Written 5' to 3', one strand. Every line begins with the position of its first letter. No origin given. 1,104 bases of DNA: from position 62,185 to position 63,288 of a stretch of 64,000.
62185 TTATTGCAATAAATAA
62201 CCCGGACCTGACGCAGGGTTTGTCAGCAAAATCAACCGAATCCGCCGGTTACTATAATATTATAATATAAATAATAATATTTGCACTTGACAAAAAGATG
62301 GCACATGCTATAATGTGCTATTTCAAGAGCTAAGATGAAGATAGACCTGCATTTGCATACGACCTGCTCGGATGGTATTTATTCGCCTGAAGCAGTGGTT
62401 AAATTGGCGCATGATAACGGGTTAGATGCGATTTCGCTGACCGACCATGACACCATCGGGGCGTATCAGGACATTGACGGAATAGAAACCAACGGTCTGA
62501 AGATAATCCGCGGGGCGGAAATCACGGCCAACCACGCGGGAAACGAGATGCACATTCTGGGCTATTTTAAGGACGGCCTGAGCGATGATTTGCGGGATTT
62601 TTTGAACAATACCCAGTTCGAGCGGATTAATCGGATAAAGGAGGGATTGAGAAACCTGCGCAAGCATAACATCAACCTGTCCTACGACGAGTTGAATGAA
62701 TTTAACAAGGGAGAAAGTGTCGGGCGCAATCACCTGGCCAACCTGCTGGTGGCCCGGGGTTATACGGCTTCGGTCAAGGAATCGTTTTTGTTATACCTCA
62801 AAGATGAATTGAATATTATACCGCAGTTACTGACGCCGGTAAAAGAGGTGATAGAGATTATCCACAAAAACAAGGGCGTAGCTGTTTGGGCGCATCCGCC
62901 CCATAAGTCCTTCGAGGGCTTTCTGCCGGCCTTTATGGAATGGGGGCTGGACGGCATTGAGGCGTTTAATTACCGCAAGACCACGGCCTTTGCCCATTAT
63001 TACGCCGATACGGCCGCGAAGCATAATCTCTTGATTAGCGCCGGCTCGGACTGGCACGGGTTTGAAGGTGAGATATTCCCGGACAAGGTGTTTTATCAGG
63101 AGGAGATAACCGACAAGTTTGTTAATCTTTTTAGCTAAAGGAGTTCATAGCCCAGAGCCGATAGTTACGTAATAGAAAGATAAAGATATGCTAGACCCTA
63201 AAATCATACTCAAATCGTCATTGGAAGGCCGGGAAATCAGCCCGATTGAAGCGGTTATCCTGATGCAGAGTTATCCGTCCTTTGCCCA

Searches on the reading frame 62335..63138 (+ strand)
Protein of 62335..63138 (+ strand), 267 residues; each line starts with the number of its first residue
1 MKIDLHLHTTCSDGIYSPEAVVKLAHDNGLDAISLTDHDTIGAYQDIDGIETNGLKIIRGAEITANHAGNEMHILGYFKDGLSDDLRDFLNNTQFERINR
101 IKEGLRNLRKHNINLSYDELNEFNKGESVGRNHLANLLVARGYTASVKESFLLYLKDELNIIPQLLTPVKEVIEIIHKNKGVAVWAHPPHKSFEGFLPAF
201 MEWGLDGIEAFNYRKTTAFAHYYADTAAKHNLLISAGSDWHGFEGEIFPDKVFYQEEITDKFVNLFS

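Call 64: find_encoding_contigs(protein=window:62335-63138:+, flank=10000, max_places=3)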
Protein window:62335-63138:+ (267 aa): 1 contig read that carries it; 1 place shown.
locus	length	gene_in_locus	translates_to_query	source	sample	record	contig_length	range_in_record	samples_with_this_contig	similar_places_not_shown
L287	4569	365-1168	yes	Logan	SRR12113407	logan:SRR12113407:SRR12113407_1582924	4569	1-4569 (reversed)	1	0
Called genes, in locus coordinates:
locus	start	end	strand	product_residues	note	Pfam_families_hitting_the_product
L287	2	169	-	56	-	?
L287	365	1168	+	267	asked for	PF02811:PHP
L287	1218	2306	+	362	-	PF04055:Radical_SAM, PF19288:CofH_C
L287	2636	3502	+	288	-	-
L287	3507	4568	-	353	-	?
